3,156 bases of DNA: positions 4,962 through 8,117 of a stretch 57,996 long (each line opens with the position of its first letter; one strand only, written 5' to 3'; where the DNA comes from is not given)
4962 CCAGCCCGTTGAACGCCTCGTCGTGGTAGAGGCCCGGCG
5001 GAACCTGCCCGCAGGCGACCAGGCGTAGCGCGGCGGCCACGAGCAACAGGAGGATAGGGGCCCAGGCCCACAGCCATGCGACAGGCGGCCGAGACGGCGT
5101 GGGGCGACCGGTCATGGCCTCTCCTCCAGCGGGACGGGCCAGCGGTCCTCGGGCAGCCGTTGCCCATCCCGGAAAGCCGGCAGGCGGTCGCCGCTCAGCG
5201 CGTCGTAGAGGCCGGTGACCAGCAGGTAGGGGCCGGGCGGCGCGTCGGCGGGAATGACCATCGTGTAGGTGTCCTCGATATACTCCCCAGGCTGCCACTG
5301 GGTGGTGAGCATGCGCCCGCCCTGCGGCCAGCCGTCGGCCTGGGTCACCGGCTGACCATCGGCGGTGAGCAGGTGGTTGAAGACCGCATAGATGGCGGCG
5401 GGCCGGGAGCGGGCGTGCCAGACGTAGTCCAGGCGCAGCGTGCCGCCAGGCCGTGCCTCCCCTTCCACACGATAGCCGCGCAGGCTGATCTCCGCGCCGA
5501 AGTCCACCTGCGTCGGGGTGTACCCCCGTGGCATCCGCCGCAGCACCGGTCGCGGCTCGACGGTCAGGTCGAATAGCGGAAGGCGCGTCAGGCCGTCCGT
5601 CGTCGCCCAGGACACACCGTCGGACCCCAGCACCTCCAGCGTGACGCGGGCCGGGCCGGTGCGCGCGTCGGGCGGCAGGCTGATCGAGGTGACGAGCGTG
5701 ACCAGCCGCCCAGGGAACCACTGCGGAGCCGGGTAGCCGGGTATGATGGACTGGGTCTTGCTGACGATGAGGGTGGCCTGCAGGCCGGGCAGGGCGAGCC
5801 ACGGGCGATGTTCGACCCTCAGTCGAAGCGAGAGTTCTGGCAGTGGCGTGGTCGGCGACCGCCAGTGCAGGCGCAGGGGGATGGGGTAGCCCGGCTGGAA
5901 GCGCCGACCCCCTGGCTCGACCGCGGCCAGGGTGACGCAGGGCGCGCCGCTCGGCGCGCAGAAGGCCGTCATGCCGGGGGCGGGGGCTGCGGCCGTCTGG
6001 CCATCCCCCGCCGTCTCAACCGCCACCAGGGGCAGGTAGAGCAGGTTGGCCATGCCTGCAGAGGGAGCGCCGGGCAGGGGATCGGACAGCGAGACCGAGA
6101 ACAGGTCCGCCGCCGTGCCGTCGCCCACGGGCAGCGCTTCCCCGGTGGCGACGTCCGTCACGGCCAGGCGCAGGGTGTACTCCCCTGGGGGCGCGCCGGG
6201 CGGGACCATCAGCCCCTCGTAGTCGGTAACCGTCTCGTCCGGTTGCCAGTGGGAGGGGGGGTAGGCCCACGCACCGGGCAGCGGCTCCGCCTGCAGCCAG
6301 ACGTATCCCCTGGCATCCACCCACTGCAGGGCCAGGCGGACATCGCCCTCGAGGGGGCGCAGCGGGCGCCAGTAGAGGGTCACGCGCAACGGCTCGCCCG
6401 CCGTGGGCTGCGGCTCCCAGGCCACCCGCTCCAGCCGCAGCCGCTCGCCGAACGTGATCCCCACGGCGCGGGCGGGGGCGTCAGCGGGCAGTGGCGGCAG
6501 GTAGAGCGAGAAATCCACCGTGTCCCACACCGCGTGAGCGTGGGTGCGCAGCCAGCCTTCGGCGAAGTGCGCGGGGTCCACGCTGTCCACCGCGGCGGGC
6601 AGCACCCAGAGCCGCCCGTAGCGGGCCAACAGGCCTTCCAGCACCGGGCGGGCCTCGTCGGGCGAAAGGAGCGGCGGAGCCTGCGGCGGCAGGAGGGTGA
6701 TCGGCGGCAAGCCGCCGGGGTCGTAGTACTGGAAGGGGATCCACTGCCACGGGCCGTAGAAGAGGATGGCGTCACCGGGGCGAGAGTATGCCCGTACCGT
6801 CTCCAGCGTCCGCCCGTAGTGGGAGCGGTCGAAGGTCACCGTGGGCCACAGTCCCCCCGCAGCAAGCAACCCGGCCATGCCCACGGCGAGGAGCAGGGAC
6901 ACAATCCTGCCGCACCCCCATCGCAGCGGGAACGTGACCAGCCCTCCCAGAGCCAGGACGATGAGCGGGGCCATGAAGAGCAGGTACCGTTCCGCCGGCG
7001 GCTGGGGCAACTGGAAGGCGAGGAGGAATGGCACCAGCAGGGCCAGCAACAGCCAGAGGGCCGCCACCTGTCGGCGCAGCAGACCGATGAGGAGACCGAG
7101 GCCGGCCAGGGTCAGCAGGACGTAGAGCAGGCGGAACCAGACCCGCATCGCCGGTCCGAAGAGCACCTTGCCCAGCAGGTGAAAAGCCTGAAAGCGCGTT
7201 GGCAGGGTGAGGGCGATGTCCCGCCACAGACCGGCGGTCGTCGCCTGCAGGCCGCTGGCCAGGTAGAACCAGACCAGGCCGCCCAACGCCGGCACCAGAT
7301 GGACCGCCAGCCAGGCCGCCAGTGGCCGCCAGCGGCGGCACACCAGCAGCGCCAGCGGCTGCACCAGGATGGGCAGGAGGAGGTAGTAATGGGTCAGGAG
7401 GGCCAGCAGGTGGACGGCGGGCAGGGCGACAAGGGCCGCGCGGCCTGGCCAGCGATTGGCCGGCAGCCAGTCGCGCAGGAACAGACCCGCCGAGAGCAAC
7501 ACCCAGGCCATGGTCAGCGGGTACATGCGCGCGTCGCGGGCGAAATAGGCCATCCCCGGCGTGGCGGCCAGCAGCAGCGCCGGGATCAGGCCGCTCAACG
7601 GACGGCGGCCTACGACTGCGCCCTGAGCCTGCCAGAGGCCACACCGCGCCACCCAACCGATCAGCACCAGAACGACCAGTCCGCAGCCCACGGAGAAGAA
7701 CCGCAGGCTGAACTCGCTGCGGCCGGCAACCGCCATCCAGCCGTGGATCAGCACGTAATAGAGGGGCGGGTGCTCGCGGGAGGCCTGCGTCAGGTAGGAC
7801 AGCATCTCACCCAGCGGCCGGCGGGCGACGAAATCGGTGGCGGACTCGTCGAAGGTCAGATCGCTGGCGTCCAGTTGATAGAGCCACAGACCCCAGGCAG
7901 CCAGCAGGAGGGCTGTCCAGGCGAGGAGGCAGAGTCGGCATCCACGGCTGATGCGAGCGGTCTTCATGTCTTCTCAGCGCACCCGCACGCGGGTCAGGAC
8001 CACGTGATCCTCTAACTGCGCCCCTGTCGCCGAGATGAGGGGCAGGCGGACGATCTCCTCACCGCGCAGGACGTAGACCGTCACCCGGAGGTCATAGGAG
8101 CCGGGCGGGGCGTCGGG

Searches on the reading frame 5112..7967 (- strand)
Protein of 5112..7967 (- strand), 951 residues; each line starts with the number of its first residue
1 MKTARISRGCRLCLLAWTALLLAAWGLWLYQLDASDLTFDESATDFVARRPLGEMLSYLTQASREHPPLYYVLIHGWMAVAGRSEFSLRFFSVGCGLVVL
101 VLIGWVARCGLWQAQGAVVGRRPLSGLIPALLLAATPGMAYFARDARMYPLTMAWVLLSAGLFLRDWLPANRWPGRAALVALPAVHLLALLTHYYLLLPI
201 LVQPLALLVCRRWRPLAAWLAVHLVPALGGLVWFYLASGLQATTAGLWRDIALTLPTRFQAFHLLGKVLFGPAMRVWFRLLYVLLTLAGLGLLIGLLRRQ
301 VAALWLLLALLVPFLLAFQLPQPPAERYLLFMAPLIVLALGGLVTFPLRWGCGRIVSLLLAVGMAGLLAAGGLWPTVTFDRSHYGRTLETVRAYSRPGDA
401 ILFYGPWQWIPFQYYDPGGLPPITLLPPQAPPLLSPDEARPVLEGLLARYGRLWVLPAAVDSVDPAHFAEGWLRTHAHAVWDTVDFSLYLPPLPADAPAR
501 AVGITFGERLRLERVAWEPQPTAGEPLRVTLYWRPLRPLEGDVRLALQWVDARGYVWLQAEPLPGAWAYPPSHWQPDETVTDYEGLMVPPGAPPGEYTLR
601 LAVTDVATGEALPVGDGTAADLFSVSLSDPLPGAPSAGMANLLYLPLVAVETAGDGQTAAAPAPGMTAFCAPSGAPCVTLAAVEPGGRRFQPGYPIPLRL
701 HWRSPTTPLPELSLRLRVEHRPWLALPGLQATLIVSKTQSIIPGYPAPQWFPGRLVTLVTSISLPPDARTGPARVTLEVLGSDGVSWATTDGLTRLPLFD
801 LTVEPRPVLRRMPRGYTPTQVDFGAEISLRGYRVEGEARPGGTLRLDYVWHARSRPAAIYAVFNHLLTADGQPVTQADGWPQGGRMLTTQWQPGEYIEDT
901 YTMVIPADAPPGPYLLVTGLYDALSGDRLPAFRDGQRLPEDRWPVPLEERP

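Call 100: search_solved_structures(query=window:5112-7967:-, max_evalue=0.00001)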
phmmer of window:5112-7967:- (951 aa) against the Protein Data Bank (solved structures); distinct sequences matched with E-value up to 0.00001: 0.
